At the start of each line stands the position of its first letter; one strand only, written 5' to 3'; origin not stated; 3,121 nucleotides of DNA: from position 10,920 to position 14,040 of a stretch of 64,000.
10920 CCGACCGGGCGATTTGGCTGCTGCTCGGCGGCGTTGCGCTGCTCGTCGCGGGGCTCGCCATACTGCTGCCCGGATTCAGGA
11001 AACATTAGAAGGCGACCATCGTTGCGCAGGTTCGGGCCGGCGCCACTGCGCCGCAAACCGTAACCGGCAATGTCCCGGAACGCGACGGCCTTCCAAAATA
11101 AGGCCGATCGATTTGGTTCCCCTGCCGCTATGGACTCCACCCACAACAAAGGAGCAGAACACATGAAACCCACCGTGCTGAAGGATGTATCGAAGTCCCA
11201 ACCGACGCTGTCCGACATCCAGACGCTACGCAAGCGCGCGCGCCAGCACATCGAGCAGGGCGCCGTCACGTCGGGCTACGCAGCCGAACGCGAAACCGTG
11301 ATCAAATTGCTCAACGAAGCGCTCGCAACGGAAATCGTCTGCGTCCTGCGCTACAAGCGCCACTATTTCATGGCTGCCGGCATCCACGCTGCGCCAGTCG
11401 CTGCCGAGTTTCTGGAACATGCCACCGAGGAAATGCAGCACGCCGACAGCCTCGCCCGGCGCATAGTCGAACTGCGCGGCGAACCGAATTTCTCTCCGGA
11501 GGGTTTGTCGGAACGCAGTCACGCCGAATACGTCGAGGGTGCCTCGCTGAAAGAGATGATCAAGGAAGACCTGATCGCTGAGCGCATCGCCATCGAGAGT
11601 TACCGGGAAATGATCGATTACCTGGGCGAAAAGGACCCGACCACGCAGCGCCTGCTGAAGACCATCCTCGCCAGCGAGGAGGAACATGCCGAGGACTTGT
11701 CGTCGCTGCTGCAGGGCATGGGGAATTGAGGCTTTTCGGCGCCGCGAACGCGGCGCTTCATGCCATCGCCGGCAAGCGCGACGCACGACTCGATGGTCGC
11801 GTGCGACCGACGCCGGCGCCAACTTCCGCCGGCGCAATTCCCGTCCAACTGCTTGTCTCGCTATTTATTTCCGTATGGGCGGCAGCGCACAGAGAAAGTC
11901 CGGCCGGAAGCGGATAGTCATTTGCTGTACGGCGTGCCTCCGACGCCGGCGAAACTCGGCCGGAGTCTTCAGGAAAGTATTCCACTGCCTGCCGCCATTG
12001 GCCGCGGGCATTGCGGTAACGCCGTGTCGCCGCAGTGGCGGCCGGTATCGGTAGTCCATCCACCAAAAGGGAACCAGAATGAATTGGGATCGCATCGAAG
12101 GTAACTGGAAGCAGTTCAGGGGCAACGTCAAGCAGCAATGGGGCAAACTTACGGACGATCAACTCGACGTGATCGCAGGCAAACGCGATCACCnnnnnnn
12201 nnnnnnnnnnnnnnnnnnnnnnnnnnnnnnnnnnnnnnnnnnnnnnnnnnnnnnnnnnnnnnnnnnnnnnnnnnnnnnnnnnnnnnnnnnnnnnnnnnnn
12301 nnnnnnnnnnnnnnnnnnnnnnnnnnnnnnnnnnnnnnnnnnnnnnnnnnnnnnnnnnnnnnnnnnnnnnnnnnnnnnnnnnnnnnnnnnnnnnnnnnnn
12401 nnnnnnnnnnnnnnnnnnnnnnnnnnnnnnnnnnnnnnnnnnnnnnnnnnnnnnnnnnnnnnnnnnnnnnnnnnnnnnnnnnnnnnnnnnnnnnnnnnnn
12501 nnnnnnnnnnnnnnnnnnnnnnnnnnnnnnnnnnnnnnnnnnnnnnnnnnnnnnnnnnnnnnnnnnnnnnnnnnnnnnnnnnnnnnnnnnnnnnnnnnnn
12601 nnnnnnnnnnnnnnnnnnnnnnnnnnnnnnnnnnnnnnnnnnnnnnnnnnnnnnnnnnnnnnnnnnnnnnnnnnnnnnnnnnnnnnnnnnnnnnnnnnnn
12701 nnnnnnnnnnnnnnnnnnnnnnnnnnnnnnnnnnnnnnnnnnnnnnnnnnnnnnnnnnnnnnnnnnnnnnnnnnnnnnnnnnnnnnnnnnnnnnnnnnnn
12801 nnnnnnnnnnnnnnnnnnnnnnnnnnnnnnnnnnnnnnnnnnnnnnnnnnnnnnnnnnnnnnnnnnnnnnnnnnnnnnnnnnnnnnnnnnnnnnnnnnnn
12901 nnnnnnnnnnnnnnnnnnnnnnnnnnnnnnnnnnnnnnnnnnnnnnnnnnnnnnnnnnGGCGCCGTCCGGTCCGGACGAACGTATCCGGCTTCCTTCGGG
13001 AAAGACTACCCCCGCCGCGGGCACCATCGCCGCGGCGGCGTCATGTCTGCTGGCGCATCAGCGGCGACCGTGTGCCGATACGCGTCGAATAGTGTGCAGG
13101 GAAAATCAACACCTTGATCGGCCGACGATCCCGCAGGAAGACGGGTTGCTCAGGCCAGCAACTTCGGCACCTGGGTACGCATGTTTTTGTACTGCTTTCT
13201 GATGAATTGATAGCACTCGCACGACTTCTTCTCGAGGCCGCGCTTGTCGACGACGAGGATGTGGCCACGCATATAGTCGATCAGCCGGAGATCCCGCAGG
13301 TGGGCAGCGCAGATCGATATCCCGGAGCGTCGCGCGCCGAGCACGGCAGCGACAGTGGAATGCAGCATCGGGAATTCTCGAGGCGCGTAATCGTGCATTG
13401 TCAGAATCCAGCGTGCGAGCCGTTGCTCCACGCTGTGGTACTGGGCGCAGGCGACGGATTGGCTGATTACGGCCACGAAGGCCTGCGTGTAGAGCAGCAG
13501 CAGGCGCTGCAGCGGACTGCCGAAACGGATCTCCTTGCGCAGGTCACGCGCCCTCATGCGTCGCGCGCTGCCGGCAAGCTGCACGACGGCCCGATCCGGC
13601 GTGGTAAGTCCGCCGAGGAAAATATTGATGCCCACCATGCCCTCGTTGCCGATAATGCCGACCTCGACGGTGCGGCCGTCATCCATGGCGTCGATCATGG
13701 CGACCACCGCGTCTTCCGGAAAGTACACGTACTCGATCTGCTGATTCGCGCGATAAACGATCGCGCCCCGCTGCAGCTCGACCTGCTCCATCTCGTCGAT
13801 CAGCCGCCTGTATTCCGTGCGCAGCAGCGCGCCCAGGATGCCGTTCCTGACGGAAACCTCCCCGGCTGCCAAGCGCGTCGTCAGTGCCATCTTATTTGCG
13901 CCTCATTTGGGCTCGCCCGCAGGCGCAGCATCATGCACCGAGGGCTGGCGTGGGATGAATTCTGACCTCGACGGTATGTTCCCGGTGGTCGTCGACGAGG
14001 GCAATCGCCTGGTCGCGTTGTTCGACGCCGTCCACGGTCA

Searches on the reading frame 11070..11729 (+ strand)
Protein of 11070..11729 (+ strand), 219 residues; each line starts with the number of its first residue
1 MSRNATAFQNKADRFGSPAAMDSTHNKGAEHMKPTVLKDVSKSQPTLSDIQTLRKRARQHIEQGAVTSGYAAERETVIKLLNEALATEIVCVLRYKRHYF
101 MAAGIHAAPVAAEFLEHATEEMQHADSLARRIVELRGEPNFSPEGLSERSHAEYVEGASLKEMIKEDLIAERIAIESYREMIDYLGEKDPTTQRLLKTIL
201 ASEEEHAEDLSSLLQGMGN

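Call 61: search_protein_families(library=pfam, proteins=[window:11070-11729:+], max_evalue=0.00001)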
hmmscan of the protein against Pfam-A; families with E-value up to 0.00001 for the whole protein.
window:11070-11729:+ (219 aa): 2 families
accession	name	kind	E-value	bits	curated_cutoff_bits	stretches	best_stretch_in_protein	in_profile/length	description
PF00210.30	Ferritin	-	1.1e-27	97.2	24.5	1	78-215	1-137/142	Ferritin-like domain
PF02915.23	Rubrerythrin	-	5.3e-08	33.8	22.8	1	79-213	1-136/137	Rubrerythrin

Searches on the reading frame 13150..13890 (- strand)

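Call 61: search_protein_families(library=pfam, proteins=[window:13150-13890:-], max_evalue=0.00001)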
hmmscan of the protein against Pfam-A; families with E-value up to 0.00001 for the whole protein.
window:13150-13890:- (246 aa): 2 families
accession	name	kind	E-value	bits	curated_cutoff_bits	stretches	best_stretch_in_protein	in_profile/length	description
PF13545.12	HTH_Crp_2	-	4.8e-09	36.5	27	1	156-221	1-69/70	Crp-like helix-turn-helix domain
PF00027.35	cNMP_binding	-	1.5e-06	28.5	27.5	1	37-119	2-84/89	Cyclic nucleotide-binding domain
